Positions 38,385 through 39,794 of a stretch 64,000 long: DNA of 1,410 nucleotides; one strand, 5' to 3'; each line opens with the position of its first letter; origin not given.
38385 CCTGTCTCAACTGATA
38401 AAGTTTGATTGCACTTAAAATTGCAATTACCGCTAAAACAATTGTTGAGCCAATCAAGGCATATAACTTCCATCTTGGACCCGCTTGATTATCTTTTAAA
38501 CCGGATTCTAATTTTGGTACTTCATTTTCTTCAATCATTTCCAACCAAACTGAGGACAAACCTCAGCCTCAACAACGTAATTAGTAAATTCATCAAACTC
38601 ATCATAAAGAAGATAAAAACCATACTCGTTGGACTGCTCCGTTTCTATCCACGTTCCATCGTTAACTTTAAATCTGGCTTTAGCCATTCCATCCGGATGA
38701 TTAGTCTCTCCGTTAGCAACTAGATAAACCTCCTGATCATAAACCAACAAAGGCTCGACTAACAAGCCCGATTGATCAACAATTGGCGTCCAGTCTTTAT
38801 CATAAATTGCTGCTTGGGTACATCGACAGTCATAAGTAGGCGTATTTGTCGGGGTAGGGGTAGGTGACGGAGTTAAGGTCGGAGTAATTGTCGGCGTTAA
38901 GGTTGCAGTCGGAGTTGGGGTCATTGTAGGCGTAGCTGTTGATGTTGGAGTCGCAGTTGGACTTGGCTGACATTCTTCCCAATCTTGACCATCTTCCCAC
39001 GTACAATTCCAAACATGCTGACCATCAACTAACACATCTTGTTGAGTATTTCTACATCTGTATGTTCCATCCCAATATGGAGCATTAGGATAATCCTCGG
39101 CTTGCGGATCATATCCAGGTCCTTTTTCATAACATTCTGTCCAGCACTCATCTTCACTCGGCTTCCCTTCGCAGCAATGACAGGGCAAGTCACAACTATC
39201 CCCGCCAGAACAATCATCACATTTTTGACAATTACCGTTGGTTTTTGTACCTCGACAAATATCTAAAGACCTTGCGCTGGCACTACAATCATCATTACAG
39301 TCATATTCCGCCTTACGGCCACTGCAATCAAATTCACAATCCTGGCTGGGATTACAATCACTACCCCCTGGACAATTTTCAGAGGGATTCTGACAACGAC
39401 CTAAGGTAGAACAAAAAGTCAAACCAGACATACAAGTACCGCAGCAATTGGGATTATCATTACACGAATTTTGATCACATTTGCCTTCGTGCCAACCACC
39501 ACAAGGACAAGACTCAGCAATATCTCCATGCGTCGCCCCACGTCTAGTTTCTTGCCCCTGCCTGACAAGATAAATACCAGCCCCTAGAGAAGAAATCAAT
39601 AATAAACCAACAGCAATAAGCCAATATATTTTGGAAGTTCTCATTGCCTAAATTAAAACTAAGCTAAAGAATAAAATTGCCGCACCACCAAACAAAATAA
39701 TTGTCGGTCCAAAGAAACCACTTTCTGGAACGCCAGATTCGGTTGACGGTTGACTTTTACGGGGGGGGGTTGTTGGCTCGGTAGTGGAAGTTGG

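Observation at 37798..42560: Surface-protein cluster: TP-repeat protein, ~40-Cys protein, FN3 protein and PilN/PilO-like genes directly downstream of murJ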

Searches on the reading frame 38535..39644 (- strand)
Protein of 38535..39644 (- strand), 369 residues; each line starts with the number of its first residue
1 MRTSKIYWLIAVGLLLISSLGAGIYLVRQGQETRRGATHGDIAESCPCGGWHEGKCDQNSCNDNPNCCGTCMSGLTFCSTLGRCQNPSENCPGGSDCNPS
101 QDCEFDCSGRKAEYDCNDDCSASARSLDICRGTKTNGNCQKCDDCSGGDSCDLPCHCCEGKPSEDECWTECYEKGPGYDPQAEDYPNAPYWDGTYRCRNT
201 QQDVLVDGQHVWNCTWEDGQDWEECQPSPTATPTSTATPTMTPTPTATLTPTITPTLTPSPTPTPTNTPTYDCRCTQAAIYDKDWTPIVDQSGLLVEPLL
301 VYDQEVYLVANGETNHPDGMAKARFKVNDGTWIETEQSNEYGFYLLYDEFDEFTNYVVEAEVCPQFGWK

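Call 5: search_protein_families(library=pfam, proteins=[window:38535-39644:-], max_evalue=1)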
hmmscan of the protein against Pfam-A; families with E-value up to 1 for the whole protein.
window:38535-39644:- (369 aa): 0 families

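Call 6: search_protein_families(library=ncbifam, proteins=[window:38535-39644:-], max_evalue=1)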
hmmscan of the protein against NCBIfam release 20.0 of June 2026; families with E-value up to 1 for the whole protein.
window:38535-39644:- (369 aa): 2 families
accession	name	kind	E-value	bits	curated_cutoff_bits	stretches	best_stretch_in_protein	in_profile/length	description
NF052345.1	S_layer_anammox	exception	0.0059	14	1400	1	228-268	1271-1311/1596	Kustd1514 family S-layer glycoprotein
NF052350.1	CV39L_fam_lectin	equivalog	0.13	11.3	350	1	208-238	57-87/334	CV39L family lectin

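Call 38: find_homologous_proteins(query=window:38535-39644:-)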
Query window:38535-39644:- (369 aa): 32 proteins with E <= 0.001 among 8000 candidates.
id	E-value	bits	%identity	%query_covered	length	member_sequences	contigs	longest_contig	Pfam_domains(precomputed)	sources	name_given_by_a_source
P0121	2.3e-264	895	100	100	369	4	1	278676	-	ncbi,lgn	-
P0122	1.5e-110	388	48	100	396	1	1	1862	-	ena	-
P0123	3.5e-97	344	47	99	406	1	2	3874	-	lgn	-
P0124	7.7e-86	307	44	99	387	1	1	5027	-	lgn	-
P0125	2.3e-80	289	46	89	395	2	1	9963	-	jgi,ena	-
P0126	7.6e-41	159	51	45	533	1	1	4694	-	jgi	jgi:hypothetical protein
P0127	7.3e-37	145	71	27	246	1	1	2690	-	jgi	-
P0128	6.0e-12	63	31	29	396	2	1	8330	-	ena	-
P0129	8.0e-10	56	37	15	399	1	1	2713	-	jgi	jgi:hypothetical protein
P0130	2.0e-9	55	-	-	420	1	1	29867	-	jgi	-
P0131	3.2e-8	51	40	5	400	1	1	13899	-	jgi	jgi:hypothetical protein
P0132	1.2e-7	49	-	-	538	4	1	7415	PF04151.22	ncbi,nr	ncbi:MAG TPA: hypothetical protein EYP55_00625 [Anaerolineae bacterium]|nr:hypothetical protein [Ana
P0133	1.5e-7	49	80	3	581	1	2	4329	-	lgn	-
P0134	1.9e-7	49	59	5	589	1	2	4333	-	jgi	jgi:hypothetical protein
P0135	3.2e-7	48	-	-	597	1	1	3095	PF09603.16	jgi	jgi:uncharacterized protein (TIGR02145 family)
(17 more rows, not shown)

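Call 43: find_encoding_contigs(protein=P0121, flank=10000, max_places=3)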
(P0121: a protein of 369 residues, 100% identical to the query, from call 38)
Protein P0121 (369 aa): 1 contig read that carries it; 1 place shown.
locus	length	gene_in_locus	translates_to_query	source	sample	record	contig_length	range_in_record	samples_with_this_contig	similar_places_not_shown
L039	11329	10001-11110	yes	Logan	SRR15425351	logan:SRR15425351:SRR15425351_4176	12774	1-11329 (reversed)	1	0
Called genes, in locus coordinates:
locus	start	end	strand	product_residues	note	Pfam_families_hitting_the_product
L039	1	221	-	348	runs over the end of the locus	PF00953:Glycos_transf_4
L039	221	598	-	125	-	-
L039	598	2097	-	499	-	-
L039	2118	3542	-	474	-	PF13231:PMT_2 (weak)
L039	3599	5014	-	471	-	PF00133:tRNA-synt_1, PF01406:tRNA-synt_1e, PF09334:tRNA-synt_1g, PF00133:tRNA-synt_1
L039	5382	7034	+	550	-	PF01554:MatE (weak), PF03023:MurJ, PF01554:MatE (weak)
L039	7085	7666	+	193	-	-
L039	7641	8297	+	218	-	-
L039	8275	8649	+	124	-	-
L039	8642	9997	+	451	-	PF00041:fn3 (weak), PF16656:Pur_ac_phosph_N (weak), PF19077:Big_13 (faint)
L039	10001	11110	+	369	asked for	-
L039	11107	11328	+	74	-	?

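Call 59: predict_structure(alignment_id=A7)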
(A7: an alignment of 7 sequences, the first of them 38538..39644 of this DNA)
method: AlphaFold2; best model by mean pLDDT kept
length: 369 residues; sequences in the alignment: 7
mean_pLDDT: 56.3   pTM: 0.31
mean pLDDT of the five models: 56.3, 51.8, 50.2, 49.8, 48.1
residues with pLDDT >= 90: 8; 70-90: 92; 50-70: 118; < 50: 151
segments of 3 or more residues with pLDDT < 50: 30-44, 92-95, 127-200, 216-255, 257-267
pLDDT, mean of each block of 10 residues (from residue 1): 66 74 62 38 48 56 54 63 61 55 67 66 56 30 30 40 39 35 39 40 57 47 28 32 37 46 50 82 81 52 77 81 84 87 85 75 68
secondary structure, 60 per line:
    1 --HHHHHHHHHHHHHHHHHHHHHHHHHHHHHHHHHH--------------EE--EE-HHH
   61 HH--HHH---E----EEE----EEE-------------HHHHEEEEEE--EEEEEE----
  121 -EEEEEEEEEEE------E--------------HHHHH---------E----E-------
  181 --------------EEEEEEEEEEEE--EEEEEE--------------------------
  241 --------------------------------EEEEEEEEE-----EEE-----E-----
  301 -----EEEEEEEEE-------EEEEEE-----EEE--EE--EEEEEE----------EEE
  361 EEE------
elements in order: H3-36 H58-62 E76-78 E83-85 H99-102 E103-108 E111-116 E122-132 H154-158 E195-206 E209-214 E273-281 E287-289 E306-314 E322-327 E333-335 E342-347 E358-363

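Call 74: fold_search(model_id=the predicted structure, library=pdb)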
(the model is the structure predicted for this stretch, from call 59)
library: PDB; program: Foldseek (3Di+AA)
matches with E <= 10: 481; with E <= 0.001: 0
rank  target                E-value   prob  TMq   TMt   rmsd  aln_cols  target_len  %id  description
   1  5n06_B                8.7e-02  0.99  0.15  0.53   2.8        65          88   18  Crystal structure of Tie1 Fibronectin-like domain 3 (released 2017-04-26)
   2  4wtw_B                1.9e-01  0.85  0.16  0.48   4.4        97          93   11  Crystal structure of the third FnIII domain of integrin beta4 (released 2015-02-11)
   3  6hyf_A                1.9e-01  0.66  0.15  0.41  12.2       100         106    9  Crystal structure of the third FNIII domain from rat beta4 integrin, a binding site for periaxin (released 2019-05-08)
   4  5n06_A                2.0e-01  0.92  0.15  0.49   3.3        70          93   17  Crystal structure of Tie1 Fibronectin-like domain 3 (released 2017-04-26)
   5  5fm4_A                2.1e-01  0.84  0.16  0.45   5.1        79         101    9  Structure of the C-terminally extended domain My4 of human myomesin (space group P21) (released 2016-11-23)
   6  9jdh                  2.2e-01  0.15  0.09  0.09  12.0       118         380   14  Crystal structure of the T6SS effector BtaeB-NTD from Bacteroides fragilis (released 2025-09-03)
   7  5t7a_A                3.7e-01  0.77  0.13  0.42   4.3        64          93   14  Crystal structure of Br derivative BhCBM56 (released 2017-08-23)
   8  7ptp_A                3.9e-01  0.66  0.17  0.10   4.9       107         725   18  In-situ structure of pentameric S-layer protein (released 2021-12-15)
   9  3wcy_A                4.1e-01  0.13  0.15  0.16  16.7       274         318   10  Murine Ifnar1 in complex with interferon-beta (released 2013-07-24)
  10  8oq9_C                4.3e-01  0.77  0.15  0.46   4.5        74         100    7  Crystal structure of the titin domain Fn3-56 (released 2023-08-23)
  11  2yrz_MODEL_1_A        4.3e-01  0.75  0.15  0.41   5.2        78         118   12  Solution structure of the fibronectin type III domain of human Integrin beta-4 (released 2008-04-08)
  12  6za2_B                4.6e-01  0.47  0.16  0.06   5.4       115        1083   10  Crystal structure of dimeric latent PorU from Porphyromonas gingivalis (released 2021-09-29)
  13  8orl_C                4.9e-01  0.75  0.15  0.45   4.4        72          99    7  Crystal structure of the S23226G missense variant of titin domain Fn3-56 (released 2023-08-23)
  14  8omw                  5.1e-01  0.69  0.16  0.44   4.3        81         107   10  Crystal structure of the titin domain Fn3-20 (released 2023-08-23)
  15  2db8_MODEL_1_A        5.4e-01  0.51  0.14  0.41   6.2       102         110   10  Solution structures of the fn3 domain of human Tripartite motif protein 9 (released 2006-06-15)
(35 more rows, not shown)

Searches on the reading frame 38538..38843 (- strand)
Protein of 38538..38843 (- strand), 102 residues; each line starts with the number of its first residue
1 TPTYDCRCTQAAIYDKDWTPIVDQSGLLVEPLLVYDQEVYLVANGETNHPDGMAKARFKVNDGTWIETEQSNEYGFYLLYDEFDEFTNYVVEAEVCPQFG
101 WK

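Call 77: search_protein_representatives(protein=window:38538-38843:-)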
Query: 102 residues. Proteins with E-value up to 0.001 (for the whole library): 64; up to 1e-10: 8; up to 1e-30: 0. The best 64 are listed.
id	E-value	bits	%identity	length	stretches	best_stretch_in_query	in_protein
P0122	2.4e-15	72.7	46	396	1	1-101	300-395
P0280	2.8e-15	72.5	47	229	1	5-102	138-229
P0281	9.7e-15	70.7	47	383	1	1-102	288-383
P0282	6.7e-13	64.8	46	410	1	1-102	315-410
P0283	9.5e-12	61.1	45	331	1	2-101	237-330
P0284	1.3e-11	60.7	42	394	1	2-101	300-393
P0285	2.2e-11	59.9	40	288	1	2-102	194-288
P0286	8.4e-11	58.1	41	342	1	2-101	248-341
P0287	1.4e-10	57.3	39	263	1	3-101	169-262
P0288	1.5e-10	57.2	41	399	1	2-102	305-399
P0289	3.1e-10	56.2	38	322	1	2-102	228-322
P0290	4.4e-10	55.8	43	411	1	4-101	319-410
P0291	4.5e-10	55.7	42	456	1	2-101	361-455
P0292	7.4e-10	55.0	42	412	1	2-101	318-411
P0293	1.4e-09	54.1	41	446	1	1-102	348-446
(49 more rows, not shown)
